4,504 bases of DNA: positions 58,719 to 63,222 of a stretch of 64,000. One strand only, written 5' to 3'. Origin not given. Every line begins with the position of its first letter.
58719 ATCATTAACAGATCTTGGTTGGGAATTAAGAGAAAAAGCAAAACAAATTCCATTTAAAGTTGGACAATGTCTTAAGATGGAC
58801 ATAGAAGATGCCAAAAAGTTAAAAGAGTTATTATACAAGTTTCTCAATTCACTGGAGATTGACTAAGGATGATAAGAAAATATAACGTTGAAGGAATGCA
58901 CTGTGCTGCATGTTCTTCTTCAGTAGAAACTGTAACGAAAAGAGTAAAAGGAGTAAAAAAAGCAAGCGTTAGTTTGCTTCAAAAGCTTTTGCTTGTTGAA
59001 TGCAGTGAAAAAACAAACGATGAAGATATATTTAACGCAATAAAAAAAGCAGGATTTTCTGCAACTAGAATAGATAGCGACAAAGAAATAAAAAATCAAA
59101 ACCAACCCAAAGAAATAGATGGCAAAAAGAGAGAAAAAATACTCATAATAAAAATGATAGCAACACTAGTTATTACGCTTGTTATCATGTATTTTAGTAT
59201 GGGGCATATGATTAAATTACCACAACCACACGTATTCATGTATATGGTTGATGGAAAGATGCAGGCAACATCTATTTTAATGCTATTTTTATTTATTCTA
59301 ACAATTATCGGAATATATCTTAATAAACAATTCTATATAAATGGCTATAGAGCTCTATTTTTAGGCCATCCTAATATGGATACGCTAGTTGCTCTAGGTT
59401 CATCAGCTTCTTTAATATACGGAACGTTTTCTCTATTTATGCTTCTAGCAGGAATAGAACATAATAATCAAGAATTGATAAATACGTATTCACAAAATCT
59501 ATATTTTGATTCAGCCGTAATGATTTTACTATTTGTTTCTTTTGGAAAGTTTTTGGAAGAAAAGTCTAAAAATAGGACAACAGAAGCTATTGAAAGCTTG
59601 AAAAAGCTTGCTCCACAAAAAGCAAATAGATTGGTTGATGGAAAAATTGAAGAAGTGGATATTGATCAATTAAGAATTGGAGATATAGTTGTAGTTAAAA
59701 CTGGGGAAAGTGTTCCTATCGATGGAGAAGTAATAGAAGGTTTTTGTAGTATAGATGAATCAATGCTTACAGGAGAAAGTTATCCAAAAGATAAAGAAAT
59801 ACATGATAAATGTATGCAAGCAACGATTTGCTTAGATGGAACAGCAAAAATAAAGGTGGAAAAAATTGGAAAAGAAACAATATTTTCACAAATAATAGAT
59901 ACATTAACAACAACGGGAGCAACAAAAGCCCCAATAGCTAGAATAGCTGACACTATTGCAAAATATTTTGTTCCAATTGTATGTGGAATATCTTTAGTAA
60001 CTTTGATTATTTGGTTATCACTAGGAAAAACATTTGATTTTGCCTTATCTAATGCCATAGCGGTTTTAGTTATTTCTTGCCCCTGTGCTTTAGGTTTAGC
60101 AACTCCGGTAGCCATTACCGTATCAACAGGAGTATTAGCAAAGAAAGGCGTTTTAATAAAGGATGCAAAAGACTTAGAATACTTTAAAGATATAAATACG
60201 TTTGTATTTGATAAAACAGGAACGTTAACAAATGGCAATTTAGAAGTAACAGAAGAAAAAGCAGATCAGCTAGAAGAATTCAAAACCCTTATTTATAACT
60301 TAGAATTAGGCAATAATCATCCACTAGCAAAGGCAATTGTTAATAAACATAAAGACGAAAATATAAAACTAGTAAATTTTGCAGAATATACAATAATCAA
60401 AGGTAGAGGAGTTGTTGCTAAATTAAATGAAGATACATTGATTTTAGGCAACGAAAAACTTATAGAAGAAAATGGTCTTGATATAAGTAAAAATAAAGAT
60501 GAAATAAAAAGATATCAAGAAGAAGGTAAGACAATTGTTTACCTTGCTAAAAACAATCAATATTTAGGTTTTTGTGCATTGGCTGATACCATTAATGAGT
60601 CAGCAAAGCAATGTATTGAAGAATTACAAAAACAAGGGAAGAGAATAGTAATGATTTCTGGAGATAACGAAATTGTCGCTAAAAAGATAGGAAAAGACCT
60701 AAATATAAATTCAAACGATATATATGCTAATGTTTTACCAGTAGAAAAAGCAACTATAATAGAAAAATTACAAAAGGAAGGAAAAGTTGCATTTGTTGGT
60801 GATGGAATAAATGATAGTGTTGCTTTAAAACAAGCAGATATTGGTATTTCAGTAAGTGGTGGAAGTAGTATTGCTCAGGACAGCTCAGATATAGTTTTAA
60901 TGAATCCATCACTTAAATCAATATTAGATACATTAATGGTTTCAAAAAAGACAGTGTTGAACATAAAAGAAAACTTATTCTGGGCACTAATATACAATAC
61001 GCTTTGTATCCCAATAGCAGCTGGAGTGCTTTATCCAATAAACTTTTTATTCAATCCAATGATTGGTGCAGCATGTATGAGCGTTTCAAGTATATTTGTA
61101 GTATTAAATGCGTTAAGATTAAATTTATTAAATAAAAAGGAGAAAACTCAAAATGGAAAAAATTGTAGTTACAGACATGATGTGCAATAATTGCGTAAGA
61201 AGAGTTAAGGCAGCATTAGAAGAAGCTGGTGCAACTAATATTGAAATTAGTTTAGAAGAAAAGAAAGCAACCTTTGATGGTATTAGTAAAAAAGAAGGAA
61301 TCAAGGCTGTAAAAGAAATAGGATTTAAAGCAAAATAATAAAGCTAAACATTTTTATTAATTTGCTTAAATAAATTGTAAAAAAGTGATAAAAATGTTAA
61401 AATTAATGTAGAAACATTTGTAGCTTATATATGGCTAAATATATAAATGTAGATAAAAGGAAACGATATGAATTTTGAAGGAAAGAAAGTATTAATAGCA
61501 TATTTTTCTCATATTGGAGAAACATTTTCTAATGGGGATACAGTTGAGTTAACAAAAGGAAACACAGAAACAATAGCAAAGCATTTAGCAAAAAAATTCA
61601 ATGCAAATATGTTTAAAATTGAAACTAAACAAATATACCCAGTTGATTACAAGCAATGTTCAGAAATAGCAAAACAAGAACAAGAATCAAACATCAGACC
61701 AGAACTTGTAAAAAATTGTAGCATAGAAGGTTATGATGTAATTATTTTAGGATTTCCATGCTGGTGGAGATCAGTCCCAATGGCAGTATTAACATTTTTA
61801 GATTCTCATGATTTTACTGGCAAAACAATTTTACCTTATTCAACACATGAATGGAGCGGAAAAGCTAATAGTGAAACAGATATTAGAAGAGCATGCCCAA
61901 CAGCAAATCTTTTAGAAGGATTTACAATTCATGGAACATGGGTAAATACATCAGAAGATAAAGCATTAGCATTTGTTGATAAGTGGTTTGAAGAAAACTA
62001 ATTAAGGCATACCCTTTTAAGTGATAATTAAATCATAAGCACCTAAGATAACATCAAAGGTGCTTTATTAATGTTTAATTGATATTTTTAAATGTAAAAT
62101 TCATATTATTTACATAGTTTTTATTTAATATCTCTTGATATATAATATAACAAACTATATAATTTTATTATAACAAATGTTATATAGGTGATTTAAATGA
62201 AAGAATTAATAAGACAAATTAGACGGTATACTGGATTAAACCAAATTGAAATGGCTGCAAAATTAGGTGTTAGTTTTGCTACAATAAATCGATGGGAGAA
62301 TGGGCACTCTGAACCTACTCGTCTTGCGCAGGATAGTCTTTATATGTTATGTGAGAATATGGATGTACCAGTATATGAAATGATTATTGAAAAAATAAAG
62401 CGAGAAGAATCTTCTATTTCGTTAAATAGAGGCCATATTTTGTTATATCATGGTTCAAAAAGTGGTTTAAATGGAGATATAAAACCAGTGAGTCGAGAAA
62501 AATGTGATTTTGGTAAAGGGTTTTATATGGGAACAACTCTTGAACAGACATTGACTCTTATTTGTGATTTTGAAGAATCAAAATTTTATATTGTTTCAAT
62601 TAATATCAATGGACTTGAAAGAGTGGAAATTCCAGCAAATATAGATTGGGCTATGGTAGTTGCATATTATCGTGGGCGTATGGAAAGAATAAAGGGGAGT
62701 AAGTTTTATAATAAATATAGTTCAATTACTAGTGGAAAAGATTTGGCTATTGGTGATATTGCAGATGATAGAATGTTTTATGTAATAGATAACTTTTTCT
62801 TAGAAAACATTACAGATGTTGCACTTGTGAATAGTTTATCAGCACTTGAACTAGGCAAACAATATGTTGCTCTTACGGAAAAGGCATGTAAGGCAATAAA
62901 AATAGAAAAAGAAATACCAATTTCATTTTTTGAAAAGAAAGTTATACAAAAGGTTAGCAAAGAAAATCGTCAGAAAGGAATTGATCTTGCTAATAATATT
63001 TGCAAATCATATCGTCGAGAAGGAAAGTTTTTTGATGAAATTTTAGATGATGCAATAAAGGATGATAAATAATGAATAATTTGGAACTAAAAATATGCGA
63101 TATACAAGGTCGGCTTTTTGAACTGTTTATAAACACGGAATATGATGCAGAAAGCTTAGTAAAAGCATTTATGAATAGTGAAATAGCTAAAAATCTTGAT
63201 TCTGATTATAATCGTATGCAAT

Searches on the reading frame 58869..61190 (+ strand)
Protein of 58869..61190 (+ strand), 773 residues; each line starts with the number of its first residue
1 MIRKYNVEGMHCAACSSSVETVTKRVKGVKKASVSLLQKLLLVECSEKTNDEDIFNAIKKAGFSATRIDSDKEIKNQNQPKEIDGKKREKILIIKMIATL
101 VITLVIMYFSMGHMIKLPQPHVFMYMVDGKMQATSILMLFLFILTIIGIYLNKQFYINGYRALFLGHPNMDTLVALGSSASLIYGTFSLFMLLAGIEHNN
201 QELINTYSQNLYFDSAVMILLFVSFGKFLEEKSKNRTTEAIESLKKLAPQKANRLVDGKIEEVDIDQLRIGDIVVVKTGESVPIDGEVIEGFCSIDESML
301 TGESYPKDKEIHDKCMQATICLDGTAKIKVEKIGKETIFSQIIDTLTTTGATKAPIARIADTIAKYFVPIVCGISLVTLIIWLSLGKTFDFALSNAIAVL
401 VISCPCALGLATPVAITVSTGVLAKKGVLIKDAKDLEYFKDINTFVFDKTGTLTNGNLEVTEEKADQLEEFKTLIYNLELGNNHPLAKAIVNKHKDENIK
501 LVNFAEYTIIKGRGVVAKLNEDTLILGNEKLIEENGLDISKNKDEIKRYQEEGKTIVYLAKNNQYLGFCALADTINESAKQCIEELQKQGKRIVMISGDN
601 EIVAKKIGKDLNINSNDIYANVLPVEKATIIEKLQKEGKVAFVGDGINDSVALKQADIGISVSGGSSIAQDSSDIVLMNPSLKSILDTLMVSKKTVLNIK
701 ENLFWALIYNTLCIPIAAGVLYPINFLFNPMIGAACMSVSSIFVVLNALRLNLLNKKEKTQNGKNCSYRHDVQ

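Call 6: search_protein_families(library=pfam, proteins=[window:58869-61187:+], max_evalue=0.1)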
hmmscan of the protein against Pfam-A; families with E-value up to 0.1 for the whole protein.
window:58869-61187:+ (773 aa): 8 families
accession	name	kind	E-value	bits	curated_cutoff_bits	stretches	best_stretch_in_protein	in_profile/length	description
PF00122.25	E1-E2_ATPase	-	6.4e-58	195.7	28.1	1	246-426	1-181/181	E1-E2 ATPase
PF00702.32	Hydrolase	-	1.7e-31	110.6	26.4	1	442-657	1-191/191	haloacid dehalogenase-like hydrolase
PF00403.32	HMA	-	1.1e-09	39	24.8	1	5-63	2-61/62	Heavy-metal-associated domain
PF12710.13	HAD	-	0.0026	18.7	27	1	573-649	84-184/189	haloacid dehalogenase-like hydrolase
PF18182.6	mCpol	-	0.016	16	26.4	1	553-622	10-80/114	minimal CRISPR polymerase domain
PF09716.15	ETRAMP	-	0.017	15.5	29.1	1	43-116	20-78/81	Malarial early transcribed membrane protein (ETRAMP)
PF08282.18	Hydrolase_3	-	0.082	13.1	20.9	0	632-679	193-245/255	haloacid dehalogenase-like hydrolase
PF13344.12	Hydrolase_6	-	0.088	13.3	27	0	574-607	14-51/101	Haloacid dehalogenase-like hydrolase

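Call 65: find_encoding_contigs(protein=window:58869-61190:+, flank=2000, max_places=3)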
Protein window:58869-61190:+ (773 aa): no gene with exactly this product is on record in the collection.

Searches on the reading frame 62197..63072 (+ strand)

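Call 16: search_protein_families(library=pfam, proteins=[window:62197-63072:+])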
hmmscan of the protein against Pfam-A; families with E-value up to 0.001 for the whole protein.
window:62197-63072:+ (291 aa): 4 families
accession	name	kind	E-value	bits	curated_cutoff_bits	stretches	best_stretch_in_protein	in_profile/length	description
PF13151.12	DUF3990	-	1.6e-25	90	32.2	1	82-235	2-151/152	Protein of unknown function (DUF3990)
PF01381.28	HTH_3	-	4.2e-09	36.7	23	1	5-41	1-37/55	Helix-turn-helix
PF12844.13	HTH_19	-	2.7e-05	24.4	30.2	1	3-64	2-59/64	Helix-turn-helix domain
PF13560.12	HTH_31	-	0.00026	21.7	27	1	4-42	5-44/64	Helix-turn-helix domain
